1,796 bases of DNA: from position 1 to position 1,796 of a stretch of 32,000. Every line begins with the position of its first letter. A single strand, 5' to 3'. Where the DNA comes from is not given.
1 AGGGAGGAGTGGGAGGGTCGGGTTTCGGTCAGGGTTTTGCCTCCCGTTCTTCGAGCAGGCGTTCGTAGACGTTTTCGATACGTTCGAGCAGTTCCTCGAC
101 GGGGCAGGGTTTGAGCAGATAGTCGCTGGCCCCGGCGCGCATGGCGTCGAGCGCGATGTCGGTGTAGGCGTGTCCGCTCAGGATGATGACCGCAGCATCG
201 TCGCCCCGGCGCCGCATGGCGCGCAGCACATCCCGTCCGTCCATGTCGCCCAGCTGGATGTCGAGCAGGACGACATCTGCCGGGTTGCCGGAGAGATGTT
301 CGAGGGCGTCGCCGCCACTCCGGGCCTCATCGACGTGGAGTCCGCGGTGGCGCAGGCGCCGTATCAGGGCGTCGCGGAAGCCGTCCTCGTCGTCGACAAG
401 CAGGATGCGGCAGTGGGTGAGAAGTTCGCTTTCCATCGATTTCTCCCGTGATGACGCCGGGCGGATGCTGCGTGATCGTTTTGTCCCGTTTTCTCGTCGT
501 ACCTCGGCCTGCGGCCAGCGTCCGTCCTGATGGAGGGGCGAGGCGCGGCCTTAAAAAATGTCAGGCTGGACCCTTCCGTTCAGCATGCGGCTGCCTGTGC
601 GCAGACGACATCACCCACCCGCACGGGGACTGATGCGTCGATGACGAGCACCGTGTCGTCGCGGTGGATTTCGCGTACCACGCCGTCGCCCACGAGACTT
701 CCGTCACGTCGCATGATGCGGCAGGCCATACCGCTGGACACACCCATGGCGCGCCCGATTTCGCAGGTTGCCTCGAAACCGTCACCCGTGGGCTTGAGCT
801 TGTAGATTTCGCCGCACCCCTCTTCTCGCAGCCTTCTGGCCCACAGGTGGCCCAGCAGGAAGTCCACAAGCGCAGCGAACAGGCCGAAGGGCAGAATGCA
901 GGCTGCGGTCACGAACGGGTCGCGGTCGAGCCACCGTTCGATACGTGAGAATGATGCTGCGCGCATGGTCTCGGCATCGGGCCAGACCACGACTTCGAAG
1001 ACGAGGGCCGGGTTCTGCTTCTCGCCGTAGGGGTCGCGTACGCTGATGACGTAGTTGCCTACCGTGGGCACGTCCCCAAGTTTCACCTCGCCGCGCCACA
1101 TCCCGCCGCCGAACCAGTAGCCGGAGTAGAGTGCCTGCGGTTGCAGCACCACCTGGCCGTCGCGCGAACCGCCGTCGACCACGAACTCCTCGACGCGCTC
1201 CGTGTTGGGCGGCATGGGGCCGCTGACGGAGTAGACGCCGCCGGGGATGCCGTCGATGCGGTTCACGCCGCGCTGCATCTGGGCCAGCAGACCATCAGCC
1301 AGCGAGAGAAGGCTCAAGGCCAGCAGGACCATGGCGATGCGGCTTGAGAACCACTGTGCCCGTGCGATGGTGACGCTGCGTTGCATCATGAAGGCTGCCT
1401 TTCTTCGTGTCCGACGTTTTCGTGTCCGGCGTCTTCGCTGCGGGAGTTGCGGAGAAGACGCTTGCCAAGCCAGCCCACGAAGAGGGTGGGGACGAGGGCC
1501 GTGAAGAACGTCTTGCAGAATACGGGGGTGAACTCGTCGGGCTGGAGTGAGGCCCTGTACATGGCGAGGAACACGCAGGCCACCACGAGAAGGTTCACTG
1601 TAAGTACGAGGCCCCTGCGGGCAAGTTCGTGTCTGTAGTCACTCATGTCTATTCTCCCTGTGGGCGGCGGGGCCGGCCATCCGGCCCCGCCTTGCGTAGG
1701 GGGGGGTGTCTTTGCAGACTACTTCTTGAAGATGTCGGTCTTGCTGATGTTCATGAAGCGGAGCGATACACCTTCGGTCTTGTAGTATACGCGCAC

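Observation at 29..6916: Divergent sigma-54 module: transmembrane enhancer-binding protein facing a six-gene operon of uncharacterised envelope proteins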

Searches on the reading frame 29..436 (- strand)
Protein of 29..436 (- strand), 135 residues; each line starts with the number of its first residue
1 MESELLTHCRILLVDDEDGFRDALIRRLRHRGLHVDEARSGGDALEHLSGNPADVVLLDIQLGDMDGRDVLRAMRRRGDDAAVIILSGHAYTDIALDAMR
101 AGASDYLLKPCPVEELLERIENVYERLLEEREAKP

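Call 3: search_protein_families(library=pfam, proteins=[window:29-436:-], max_evalue=0.01)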
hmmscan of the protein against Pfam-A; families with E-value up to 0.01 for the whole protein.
window:29-436:- (135 aa): 2 families
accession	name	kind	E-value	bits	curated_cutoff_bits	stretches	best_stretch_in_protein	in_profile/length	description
PF00072.30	Response_reg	-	4e-28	98.2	30.2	1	11-121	1-111/111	Response regulator receiver domain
PF20274.4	cREC_REC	-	0.0032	18.6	27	1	11-79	2-61/88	Cyclic-phosphate processing Receiver domain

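Call 4: search_protein_families(library=ncbifam, proteins=[window:29-436:-], max_evalue=0.01)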
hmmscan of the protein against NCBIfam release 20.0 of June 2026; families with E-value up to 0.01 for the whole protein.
window:29-436:- (135 aa): 102 families (the best 25 are shown)
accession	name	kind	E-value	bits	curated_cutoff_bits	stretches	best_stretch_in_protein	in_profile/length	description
NF008469.0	PRK11361.1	equivalog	1.2e-22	80.3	714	1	8-117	4-113/461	acetoacetate metabolism transcriptional regulator AtoC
NF041946.1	LuxO_transreg_Vib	equivalog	4.6e-21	75.1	800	1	29-124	17-112/463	quorum-sensing sigma-54 dependent transcriptional regulator LuxO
NF006900.1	PRK09390.1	equivalog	2.4e-20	72.9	255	1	9-129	5-125/203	response regulator FixJ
NF033791.1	ActR_PrrA_rreg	equivalog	3.7e-19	69.4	250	1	11-121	4-114/173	ActR/PrrA/RegA family redox response regulator transcription factor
NF051870.1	NAssimRespRegNtrX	equivalog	6.2e-19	68.2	600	1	10-127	3-122/452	nitrogen assimilation response regulator NtrX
NF045991.1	RespRegCtrARhodob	equivalog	1.8e-18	67.1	350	1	10-126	2-118/224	response regulator transcription factor CtrA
NF007969.0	PRK10693.1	equivalog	2.1e-18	66.5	329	1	5-125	4-122/337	two-component system response regulator RssB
NF053512.1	nitric_RR_NosR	exception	3.7e-18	65.8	400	1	11-133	1-124/422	response regulator c-di-GMP phosphodiesterase, NosR family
NF045944.1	ResRegRpaBCyano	equivalog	5.1e-18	65.3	330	1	12-131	1-119/229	response regulator transcription factor RpaB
TIGR01387.1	cztR_silR_copR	subfamily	7.4e-18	65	279.2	1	11-126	1-116/218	heavy metal response regulator transcription factor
NF053854.1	RespRegPhoBBctds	equivalog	1.6e-17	63.6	270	1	11-130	1-121/225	two-component system response regulator PhoB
NF008296.0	PRK11083.1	equivalog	1.7e-17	63.6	273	1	8-132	3-126/228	two-component system response regulator CreB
NF046020.1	HisKinCckABruc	equivalog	2e-17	62.4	1000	1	5-123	746-866/868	cell cycle histidine kinase CckA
NF007663.1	PRK10336.1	equivalog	2.3e-17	63.5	345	1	10-126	2-118/219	quorum sensing response regulator transcription factor QseB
TIGR02154.1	PhoB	equivalog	2.4e-17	63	296.2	1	9-132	3-128/226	phosphate regulon transcriptional regulator PhoB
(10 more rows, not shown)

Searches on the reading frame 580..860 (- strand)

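Call 36: search_protein_families(library=pfam, proteins=[window:580-860:-], max_evalue=5)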
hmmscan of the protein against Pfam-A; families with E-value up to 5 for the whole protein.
window:580-860:- (93 aa): 1 family
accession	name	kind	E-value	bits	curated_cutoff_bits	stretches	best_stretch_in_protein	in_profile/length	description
PF11421.13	Synthase_beta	-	0.71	11.1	22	0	13-38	16-40/47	ATP synthase F1 beta subunit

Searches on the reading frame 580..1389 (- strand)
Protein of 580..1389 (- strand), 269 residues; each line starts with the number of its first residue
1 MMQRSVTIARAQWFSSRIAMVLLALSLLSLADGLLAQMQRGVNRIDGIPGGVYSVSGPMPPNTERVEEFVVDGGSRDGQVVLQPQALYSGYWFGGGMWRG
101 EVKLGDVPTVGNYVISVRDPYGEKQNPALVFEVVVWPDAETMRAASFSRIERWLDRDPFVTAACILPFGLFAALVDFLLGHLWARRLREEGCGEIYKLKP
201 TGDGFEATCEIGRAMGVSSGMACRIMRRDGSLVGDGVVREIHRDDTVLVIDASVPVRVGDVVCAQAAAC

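Call 3: search_protein_families(library=pfam, proteins=[window:580-1389:-], max_evalue=0.01)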
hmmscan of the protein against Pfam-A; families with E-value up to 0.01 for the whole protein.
window:580-1389:- (269 aa): 0 families

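Call 4: search_protein_families(library=ncbifam, proteins=[window:580-1389:-], max_evalue=0.01)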
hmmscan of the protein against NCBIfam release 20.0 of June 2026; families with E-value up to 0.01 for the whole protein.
window:580-1389:- (269 aa): 0 families

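Call 17: find_homologous_proteins(query=window:580-1389:-)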
Query window:580-1389:- (269 aa): 87 proteins with E <= 0.001 among 2916 candidates.
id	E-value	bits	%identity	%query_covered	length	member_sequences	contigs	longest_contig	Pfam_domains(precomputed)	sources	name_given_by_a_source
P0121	3.6e-168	576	94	100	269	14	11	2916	-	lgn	-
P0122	1.2e-140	485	80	99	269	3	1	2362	-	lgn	-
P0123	3.9e-65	238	45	85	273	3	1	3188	-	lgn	-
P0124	1.2e-64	236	47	93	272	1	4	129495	-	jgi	jgi:hypothetical protein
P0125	8.4e-64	233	46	83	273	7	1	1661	-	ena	-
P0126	1.0e-63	233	45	82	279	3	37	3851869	-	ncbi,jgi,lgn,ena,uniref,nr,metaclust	ncbi:hypothetical protein Despr_2860 [Desulfobulbus propionicus DSM 2032]|jgi:hypothetical protein|u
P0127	2.1e-63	232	45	81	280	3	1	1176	-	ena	-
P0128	1.8e-62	229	45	91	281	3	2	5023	-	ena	-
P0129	3.4e-62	228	44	91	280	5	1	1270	-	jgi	jgi:hypothetical protein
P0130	8.8e-62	227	42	95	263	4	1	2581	-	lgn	-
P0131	1.8e-61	226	44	81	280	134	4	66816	-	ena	-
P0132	3.3e-61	225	45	97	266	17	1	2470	-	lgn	-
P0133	5.9e-61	224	42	95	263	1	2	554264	-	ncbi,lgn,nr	ncbi:MAG: hypothetical protein OEL83_09290 [Desulforhopalus sp.]|nr:hypothetical protein [Desulforho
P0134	9.5e-61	223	43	81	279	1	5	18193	-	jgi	jgi:hypothetical protein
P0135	9.7e-61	223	46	82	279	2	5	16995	-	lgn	-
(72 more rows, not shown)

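Call 30: predict_structure(alignment_id=A1)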
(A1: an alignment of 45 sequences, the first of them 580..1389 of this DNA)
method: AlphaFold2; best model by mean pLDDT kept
length: 269 residues; sequences in the alignment: 45
mean_pLDDT: 94.3   pTM: 0.81
mean pLDDT of the five models: 94.3, 93.7, 92.9, 92.2, 92.1
residues with pLDDT >= 90: 241; 70-90: 21; 50-70: 6; < 50: 1
segments of 3 or more residues with pLDDT < 50: none
pLDDT, mean of each block of 10 residues (from residue 1): 87 97 98 97 96 96 94 96 95 85 97 96 85 98 97 97 98 98 94 97 96 91 95 96 96 97 77
secondary structure, 60 per line:
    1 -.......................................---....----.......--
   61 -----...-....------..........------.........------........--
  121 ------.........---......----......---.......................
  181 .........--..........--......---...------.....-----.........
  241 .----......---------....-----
elements in order: H2-40 E44-47 E52-58 E70-73 E80-89 E96-104 E111-118 E130-135 H139-144 H149-154 H158-189 E192-201 E204-209 E222-226 E232-241 E246-251 E261-264

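Call 34: fold_search(model_id=the predicted structure, library=pdb)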
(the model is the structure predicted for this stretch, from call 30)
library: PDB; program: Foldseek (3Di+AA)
matches with E <= 10: 1991; with E <= 0.001: 1
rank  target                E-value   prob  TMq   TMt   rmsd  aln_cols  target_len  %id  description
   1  3m86_A                5.8e-04  1.00  0.24  0.47   5.0       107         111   11  Crystal structure of the cysteine protease inhibitor, EhICP2, from Entamoeba histolytica (released 2011-02-02)
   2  5b68                  2.1e-03  1.00  0.23  0.10   5.7       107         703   11  Crystal structure of apo amylomaltase from Corynebacterium glutamicum (released 2016-08-03)
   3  9xrl_Y                3.2e-03  0.51  0.20  0.09  22.8       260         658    8  Structure of mouse cytoplasmic lattice (CPL) repeating unit (released 2026-03-18)
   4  6wty_E                4.6e-03  0.63  0.20  0.23  19.7       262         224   10  Plasmodium vivax reticulocyte binding protein 2b (PvRBP2b) bound to human monoclonal antibody 253245 (released 2021-01-27)
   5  2oul_B                6.2e-03  1.00  0.26  0.53   5.0       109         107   10  The Structure of Chagasin in Complex with a Cysteine Protease Clarifies the Binding Mode and Evolution of a New Inhibi (released 2008-02-26)
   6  4xnz_E                8.3e-03  0.66  0.22  0.26  19.6       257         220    9  Crystal structure of broadly and potently neutralizing antibody VRC06B in complex with HIV-1 clade A/E strain 93TH057  (released 2015-04-29)
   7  8blq_E                8.8e-03  0.44  0.19  0.22  19.6       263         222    8  Cryo-EM structure of the CODV-IL13-RefAb triple complex (released 2023-06-07)
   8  2nnr_A                9.9e-03  1.00  0.26  0.53   4.7       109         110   10  Crystal structure of chagasin, cysteine protease inhibitor from Trypanosoma cruzi (released 2007-07-24)
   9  5w6d_D                1.8e-02  0.54  0.23  0.27  21.9       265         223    7  Crystal structure of BG505-SOSIP.v4.1-GT1-N137A in complex with Fabs 35022 and 9H/109L (released 2017-07-05)
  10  3mac_H                2.1e-02  0.35  0.19  0.22  19.9       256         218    8  crystal structure of GP41-derived protein complexed with fab 8062 (released 2010-12-08)
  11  6wh9_H                2.4e-02  0.38  0.21  0.24  19.2       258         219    9  Ketoreductase from module 1 of the 6-deoxyerythronolide B synthase (KR1) in complex with antibody fragment (Fab) 1D10 (released 2020-09-09)
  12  5cez_D                2.6e-02  0.44  0.23  0.25  21.8       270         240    7  Crystal Structure of the BG505 SOSIP gp140 HIV-1 Env trimer in Complex with an early putative precursor of the PGT121  (released 2015-12-23)
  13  8zca_C                2.6e-02  0.38  0.20  0.24  21.8       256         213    7  Crystal structure of human CD47 ECD bound to Fab of Hu1C8 (released 2025-05-07)
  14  6wty_B                2.6e-02  0.25  0.18  0.20  19.1       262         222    9  Plasmodium vivax reticulocyte binding protein 2b (PvRBP2b) bound to human monoclonal antibody 253245 (released 2021-01-27)
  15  3ma9_H                2.7e-02  0.28  0.18  0.21  19.7       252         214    9  Crystal structure of gp41 derived protein complexed with fab 8066 (released 2010-12-01)
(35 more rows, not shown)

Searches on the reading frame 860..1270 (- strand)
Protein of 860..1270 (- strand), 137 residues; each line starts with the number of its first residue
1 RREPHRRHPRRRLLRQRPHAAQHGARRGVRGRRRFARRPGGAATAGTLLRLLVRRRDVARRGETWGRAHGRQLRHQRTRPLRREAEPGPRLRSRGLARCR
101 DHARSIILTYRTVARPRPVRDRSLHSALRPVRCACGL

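Call 80: search_protein_families(library=pfam, proteins=[window:860-1270:-], max_evalue=10)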
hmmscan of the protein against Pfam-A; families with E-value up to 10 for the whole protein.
window:860-1270:- (137 aa): 0 families

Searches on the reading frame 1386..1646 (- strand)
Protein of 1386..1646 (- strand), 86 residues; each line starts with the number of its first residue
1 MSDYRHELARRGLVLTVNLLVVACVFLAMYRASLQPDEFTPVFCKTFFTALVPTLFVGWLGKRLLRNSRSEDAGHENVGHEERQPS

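Call 3: search_protein_families(library=pfam, proteins=[window:1386-1646:-], max_evalue=0.01)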
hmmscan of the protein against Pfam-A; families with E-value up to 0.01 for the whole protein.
window:1386-1646:- (86 aa): 0 families

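Call 4: search_protein_families(library=ncbifam, proteins=[window:1386-1646:-], max_evalue=0.01)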
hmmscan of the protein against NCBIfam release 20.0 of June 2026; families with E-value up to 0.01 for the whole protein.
window:1386-1646:- (86 aa): 0 families

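Call 80: search_protein_families(library=pfam, proteins=[window:1386-1646:-], max_evalue=10)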
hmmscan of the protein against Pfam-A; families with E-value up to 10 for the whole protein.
window:1386-1646:- (86 aa): 0 families
